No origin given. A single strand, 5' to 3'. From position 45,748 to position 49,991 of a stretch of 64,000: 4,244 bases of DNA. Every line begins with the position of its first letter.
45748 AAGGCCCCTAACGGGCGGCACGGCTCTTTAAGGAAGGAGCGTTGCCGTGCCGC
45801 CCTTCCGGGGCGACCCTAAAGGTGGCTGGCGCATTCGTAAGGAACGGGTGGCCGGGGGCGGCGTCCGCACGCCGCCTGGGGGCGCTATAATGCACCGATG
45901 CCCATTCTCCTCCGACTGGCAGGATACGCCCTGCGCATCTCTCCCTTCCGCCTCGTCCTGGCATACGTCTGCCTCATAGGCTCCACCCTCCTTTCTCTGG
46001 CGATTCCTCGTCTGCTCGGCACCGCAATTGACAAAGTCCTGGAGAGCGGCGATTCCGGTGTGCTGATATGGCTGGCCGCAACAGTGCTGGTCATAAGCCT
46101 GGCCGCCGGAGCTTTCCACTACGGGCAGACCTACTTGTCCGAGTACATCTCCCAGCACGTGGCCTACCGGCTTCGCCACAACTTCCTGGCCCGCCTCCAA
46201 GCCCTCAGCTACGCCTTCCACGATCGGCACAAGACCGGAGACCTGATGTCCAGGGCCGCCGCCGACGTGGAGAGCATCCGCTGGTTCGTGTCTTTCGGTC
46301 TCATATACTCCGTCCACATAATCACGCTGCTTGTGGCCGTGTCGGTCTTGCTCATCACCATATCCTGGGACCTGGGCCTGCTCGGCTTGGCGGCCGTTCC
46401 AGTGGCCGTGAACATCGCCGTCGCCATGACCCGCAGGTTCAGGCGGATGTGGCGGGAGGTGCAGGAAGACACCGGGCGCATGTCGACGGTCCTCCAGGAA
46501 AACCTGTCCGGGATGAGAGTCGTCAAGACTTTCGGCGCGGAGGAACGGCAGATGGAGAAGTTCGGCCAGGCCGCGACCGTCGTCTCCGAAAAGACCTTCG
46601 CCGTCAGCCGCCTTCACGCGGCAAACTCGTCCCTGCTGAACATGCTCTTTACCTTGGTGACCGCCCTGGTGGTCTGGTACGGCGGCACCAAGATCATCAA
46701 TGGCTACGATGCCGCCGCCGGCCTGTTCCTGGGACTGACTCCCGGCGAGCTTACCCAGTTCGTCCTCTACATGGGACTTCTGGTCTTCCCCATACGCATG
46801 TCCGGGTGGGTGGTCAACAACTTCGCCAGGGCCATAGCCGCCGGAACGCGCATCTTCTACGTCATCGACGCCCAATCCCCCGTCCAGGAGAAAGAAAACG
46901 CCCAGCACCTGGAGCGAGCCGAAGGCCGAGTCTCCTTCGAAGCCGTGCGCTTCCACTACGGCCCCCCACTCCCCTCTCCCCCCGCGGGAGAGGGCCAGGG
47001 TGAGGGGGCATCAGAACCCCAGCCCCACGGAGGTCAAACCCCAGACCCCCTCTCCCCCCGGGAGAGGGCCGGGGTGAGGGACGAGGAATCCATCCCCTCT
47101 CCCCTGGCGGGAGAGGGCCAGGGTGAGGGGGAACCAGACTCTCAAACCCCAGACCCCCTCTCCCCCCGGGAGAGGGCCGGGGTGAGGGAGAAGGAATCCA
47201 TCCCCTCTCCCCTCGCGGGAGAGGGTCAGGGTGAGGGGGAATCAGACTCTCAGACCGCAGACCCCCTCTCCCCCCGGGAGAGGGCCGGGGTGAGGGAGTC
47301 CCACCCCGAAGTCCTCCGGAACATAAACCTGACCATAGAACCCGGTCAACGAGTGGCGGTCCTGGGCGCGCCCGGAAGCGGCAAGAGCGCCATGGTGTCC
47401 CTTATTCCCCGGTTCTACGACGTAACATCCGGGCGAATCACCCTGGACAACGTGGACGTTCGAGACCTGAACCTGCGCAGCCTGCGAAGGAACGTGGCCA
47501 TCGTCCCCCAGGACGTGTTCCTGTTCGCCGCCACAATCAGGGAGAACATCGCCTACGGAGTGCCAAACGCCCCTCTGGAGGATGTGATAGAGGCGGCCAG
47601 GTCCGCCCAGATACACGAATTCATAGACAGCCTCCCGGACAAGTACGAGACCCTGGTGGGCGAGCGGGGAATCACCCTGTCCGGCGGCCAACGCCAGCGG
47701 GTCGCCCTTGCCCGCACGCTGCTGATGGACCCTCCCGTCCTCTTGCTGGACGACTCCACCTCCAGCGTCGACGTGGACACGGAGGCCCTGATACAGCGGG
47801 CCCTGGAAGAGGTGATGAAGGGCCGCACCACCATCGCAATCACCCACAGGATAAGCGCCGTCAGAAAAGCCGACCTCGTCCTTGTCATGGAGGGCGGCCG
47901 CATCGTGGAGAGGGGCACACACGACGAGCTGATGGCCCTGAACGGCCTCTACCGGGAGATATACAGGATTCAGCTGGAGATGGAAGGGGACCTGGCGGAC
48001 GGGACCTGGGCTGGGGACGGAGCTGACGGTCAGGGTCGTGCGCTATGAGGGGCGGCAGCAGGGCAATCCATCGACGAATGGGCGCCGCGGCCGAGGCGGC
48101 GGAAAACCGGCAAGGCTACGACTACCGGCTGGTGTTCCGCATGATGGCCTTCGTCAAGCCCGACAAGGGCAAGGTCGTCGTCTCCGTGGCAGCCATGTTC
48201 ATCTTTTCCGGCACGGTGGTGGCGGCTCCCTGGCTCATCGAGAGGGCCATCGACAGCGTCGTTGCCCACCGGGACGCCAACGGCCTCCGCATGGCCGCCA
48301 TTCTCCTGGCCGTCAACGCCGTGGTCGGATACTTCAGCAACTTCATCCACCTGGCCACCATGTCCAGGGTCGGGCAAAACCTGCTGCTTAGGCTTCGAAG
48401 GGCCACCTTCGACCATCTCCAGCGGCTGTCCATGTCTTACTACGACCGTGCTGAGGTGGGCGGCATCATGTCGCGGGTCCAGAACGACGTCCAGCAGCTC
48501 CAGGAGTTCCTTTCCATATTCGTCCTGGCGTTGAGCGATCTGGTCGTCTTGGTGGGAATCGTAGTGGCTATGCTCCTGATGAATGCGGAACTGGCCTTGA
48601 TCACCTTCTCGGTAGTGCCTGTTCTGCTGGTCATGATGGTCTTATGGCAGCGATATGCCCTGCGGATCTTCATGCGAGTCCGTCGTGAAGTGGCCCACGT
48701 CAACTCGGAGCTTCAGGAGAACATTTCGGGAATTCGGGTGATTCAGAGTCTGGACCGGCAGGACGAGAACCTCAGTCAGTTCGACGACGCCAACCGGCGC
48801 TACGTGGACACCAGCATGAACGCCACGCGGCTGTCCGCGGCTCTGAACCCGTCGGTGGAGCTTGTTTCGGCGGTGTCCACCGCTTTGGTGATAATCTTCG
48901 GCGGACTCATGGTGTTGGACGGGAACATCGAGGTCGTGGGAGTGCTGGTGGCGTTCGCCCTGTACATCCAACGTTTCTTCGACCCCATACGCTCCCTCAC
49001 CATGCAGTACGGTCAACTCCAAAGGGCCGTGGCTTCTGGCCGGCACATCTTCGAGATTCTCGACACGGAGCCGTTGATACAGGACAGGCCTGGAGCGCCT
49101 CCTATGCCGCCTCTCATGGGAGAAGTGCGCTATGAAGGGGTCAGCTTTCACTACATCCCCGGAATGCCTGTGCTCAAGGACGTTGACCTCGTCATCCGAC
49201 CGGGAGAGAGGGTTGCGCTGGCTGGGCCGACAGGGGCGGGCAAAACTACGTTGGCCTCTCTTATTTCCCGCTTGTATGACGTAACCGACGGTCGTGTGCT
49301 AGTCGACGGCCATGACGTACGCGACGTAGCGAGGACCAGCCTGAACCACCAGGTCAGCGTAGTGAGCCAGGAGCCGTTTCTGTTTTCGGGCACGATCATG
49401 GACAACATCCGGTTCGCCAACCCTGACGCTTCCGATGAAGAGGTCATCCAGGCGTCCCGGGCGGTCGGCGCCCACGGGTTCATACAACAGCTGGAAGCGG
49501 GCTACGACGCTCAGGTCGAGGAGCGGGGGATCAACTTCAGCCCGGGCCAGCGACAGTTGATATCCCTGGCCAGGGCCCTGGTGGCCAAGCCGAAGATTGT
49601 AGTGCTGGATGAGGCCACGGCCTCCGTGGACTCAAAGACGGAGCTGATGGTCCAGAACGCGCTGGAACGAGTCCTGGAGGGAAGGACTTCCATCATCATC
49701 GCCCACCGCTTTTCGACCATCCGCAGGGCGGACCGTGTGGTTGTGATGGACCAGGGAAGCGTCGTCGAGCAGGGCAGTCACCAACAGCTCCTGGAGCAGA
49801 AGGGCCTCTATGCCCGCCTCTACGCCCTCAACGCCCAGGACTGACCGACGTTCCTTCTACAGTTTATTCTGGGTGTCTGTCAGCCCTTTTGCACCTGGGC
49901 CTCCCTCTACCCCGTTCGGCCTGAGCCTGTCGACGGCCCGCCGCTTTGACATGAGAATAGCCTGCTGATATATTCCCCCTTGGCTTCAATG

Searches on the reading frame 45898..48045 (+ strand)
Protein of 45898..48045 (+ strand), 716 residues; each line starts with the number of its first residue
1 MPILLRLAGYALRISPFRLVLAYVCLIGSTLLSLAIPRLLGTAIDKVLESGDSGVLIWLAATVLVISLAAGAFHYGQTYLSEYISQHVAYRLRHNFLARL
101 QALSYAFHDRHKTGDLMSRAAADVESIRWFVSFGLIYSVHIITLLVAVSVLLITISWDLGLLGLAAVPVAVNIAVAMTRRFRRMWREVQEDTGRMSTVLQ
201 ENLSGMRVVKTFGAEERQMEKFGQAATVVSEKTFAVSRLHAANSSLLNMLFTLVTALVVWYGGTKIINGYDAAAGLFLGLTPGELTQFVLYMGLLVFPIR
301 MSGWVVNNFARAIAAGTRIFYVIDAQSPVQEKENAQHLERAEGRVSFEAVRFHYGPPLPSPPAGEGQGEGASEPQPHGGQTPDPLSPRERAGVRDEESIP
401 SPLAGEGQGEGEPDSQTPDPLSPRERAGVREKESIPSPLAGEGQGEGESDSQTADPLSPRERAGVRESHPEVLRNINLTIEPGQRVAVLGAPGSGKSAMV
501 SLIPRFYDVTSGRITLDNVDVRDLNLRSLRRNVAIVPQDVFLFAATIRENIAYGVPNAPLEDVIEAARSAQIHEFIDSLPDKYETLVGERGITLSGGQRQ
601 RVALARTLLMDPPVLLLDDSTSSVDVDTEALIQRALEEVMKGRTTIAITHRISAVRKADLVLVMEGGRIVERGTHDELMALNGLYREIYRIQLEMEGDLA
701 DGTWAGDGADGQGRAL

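Call 14: find_homologous_proteins(query=window:45898-48045:+)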
Query window:45898-48045:+ (716 aa): 870 proteins with E <= 0.001 among 8000 candidates; the best 120 are listed.
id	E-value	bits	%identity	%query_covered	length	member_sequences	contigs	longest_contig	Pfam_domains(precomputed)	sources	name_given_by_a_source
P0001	0.0e+0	1442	89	100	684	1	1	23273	PF00005.34,PF00664.29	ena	-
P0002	0.0e+0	1371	92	100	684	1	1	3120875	PF00005.34,PF00664.29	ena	-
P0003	0.0e+0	1267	83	100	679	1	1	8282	PF00005.34,PF00664.29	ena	-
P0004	0.0e+0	1245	82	100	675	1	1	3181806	PF00005.34,PF00664.29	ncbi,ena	-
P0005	0.0e+0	1231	80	100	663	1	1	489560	PF00005.34,PF00664.29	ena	-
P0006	0.0e+0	1223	81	100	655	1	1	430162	PF00005.34,PF00664.29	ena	-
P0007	0.0e+0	1221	79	100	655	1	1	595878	PF00005.34,PF00664.29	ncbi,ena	-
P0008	0.0e+0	1217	92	51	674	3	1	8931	PF00005.34,PF00664.29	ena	-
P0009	0.0e+0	1210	92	51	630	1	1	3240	PF00005.34,PF00664.29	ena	-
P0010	0.0e+0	1205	91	50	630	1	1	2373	PF00005.34,PF00664.29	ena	-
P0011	0.0e+0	1183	83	54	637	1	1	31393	PF00005.34,PF00664.29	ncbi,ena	-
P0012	0.0e+0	1173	77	100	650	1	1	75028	PF00005.34,PF00664.29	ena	-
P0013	0.0e+0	1128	76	99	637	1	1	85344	PF00005.34,PF00664.29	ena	-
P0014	0.0e+0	1118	84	52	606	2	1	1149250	PF00005.34,PF00664.29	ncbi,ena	-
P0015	0.0e+0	1105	81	92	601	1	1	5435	PF00005.34,PF00664.29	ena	-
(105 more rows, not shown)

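Call 16: find_encoding_contigs(protein=P0004, flank=10000, max_places=3)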
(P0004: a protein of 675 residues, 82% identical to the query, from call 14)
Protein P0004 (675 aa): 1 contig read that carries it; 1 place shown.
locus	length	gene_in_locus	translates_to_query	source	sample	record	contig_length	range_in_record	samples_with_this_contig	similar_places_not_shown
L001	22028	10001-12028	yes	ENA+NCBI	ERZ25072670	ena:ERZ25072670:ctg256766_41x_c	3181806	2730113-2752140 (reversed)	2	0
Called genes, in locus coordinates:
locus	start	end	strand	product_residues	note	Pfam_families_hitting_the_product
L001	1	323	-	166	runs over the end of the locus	-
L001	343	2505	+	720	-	PF09136:Glucodextran_B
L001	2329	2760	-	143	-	-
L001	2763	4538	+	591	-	PF00664:ABC_membrane, PF00005:ABC_tran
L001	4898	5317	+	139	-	-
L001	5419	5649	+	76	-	-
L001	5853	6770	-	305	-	PF02086:MethyltransfD12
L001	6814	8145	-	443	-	-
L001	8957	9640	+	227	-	-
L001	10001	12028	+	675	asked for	PF00664:ABC_membrane, PF00005:ABC_tran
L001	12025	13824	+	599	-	PF00664:ABC_membrane, PF00005:ABC_tran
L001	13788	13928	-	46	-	-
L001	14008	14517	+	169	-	PF02776:TPP_enzyme_N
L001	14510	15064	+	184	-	PF02775:TPP_enzyme_C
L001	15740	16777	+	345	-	PF00814:TsaD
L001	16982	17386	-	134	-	PF01850:PIN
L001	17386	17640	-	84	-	PF02604:PhdYeFM_antitox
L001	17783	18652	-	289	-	-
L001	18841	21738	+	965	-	PF00005:ABC_tran (faint), PF02463:SMC_N (faint), PF03193:RsgA_GTPase (faint), PF13191:AAA_16 (faint), PF13304:AAA_21 (faint), PF13481:AAA_25 (faint), PF17760:UvrA_inter, PF17755:UvrA_DNA-bind, +3 more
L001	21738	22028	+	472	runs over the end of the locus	PF01425:Amidase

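Call 61: search_protein_families(library=pfam, proteins=[L001:2763-4535:+], max_evalue=0.00001)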
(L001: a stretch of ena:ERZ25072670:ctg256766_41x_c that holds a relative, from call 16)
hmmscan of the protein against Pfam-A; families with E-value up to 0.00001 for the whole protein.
L001:2763-4535:+ (591 aa): 2 families
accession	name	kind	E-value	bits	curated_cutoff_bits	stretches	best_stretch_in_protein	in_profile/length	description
PF00664.28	ABC_membrane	-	2.3e-46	159.2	28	1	20-298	2-273/274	ABC transporter transmembrane region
PF00005.33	ABC_tran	-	1.1e-27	97.8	25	1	420-561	1-129/137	ABC transporter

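Call 68: search_protein_families(library=pfam, proteins=[window:45898-48045:+], max_evalue=0.00001)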
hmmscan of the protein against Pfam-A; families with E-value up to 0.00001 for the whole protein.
window:45898-48045:+ (716 aa): 2 families
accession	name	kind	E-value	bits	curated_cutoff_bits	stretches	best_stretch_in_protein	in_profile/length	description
PF00664.28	ABC_membrane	-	2.4e-48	165.7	28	1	20-298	2-273/274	ABC transporter transmembrane region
PF00005.33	ABC_tran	-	9.8e-32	110.9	25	1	473-622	1-137/137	ABC transporter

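Call 80: predict_structure(alignment_id=A1)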
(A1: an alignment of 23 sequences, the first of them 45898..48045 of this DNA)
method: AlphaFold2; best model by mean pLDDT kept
length: 716 residues; sequences in the alignment: 23
mean_pLDDT: 67.2   pTM: 0.54
mean pLDDT of the five models: 67.2, 59.3, 48.5, 42.2, 42.2
residues with pLDDT >= 90: 34; 70-90: 388; 50-70: 128; < 50: 166
segments of 3 or more residues with pLDDT < 50: 198-216, 355-469, 495-498, 500-502, 588-590, 699-716
pLDDT, mean of each block of 10 residues (from residue 1): 82 84 91 88 80 79 90 89 85 75 56 59 77 85 87 84 77 73 68 53 36 46 63 70 77 84 79 68 87 79 74 81 71 80 86 50 29 26 33 28 27 33 29 26 25 29 33 74 87 52 56 85 81 73 70 78 90 81 56 70 86 81 64 84 85 82 80 88 82 61 36 29
secondary structure, 60 per line:
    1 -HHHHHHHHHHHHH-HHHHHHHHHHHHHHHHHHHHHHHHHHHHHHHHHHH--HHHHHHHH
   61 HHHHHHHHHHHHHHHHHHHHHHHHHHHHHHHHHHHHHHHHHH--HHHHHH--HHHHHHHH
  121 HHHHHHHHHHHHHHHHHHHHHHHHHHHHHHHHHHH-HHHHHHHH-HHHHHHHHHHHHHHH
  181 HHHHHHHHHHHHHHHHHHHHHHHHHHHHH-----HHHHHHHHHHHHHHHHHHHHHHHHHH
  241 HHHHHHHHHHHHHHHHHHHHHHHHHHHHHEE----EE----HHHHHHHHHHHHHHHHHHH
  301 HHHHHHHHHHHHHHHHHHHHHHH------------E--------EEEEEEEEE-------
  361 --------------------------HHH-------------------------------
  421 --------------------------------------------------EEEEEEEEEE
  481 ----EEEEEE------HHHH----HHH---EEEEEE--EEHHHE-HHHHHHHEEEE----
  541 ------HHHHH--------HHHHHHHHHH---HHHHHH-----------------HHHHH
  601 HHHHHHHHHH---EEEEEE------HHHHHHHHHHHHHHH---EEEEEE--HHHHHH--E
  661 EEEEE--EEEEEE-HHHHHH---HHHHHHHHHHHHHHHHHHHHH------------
elements in order (helices of 4 or more, strands of 3 or more residues): H2-14 H16-50 H53-102 H105-110 H113-155 H157-164 H166-209 H215-269 H282-323 E345-353 E471-480 E485-490 H497-500 E511-516 H526-532 E533-536 H547-551 H560-569 H573-578 H596-610 E614-619 H626-640 E644-649 H652-657 E660-665 E668-673 H675-680 H684-704

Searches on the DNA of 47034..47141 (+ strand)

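Call 21: search_dna_similar(query=window:47034-47141:+, collection=ecoli_genomes, mode=distant, max_evalue=10)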
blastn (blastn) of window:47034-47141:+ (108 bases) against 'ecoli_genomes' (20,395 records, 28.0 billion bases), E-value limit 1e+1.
In 4 record(s) the limit of 40 matching pieces per record was reached: places in those records are undercounted.
Records with a match: 5404; places in all: 79455; records where one place covers at least 80% of the query: 0.
Genomes with a match: 5365 of 5426; with a place that covers at least 80% of the query: 0. Places per genome that has any: lowest 1, median 16, highest 32. On chromosomes: 79397 places; on plasmids: 58.
Best place of each record, by identity: 90-95% 329; 80-90% 4949; 60-80% 126.
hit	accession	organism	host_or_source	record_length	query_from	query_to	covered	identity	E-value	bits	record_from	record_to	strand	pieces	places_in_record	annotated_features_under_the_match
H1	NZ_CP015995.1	Escherichia coli strain S51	poultry meat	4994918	13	97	72%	87.3%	2e-3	93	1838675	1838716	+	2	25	none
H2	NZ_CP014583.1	Escherichia coli strain CFSAN004176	Homo sapiens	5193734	13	97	72%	87.3%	2e-3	93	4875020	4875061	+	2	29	none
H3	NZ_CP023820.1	Escherichia coli strain 7/2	Homo sapiens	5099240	13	97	72%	87.3%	2e-3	93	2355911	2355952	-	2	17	none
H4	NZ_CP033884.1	Escherichia coli strain 50579417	Homo sapiens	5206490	13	97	72%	87.3%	2e-3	93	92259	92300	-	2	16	none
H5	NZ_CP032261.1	Escherichia coli strain AR_0067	missing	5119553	13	97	72%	87.3%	2e-3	93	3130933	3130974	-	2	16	none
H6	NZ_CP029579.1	Escherichia coli strain DA33137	Homo sapiens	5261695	13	97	72%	87.3%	2e-3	93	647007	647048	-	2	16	none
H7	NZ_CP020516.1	Escherichia coli strain 222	Homo sapiens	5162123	13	97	72%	87.3%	2e-3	93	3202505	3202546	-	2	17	none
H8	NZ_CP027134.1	Escherichia coli strain AR_0372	missing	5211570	13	97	72%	87.3%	2e-3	93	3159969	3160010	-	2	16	none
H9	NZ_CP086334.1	Escherichia coli strain EBJ003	Homo sapiens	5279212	13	97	72%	87.3%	2e-3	93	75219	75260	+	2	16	none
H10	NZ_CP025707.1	Escherichia coli strain YDC107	Homo sapiens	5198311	13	97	72%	87.3%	2e-3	93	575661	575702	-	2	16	none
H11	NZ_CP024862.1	Escherichia coli strain AR_0015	missing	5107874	13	97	72%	87.3%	2e-3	93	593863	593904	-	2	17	none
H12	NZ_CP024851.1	Escherichia coli strain AR_0006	missing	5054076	13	97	72%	87.3%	2e-3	93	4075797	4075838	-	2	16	none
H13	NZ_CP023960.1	Escherichia coli strain FDAARGOS_448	Homo sapiens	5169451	13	97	72%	87.3%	2e-3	93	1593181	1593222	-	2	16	none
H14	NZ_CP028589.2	Escherichia coli strain WCHEC4533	Homo sapiens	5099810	13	97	72%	87.3%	2e-3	93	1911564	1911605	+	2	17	none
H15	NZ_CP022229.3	Escherichia coli strain WCHEC96200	Homo sapiens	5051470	13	97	72%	87.3%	2e-3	93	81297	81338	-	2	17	none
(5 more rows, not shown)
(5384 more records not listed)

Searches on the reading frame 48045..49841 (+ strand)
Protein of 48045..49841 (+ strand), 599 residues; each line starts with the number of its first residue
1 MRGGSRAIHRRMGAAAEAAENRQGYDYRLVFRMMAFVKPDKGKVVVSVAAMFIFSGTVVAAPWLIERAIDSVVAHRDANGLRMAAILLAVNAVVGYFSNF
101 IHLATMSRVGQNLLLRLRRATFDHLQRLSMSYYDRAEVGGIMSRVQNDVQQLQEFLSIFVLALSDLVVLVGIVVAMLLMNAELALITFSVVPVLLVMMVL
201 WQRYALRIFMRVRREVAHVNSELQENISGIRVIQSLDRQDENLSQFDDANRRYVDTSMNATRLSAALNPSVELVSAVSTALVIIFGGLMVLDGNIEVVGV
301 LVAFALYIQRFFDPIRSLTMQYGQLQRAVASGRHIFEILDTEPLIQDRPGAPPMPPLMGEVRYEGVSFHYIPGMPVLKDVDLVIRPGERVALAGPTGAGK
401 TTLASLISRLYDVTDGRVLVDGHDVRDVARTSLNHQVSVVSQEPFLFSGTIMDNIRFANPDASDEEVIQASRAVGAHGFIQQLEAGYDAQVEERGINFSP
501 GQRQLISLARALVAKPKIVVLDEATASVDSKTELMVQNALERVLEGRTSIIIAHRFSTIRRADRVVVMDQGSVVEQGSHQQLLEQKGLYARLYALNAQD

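Call 68: search_protein_families(library=pfam, proteins=[window:48045-49841:+], max_evalue=0.00001)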
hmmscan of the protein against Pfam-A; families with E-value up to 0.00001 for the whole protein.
window:48045-49841:+ (599 aa): 2 families
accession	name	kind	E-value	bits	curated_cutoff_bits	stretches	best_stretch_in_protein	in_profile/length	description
PF00664.28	ABC_membrane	-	2.4e-43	149.2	28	1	52-313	9-272/274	ABC transporter transmembrane region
PF00005.33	ABC_tran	-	1.7e-31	110.1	25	1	377-526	1-137/137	ABC transporter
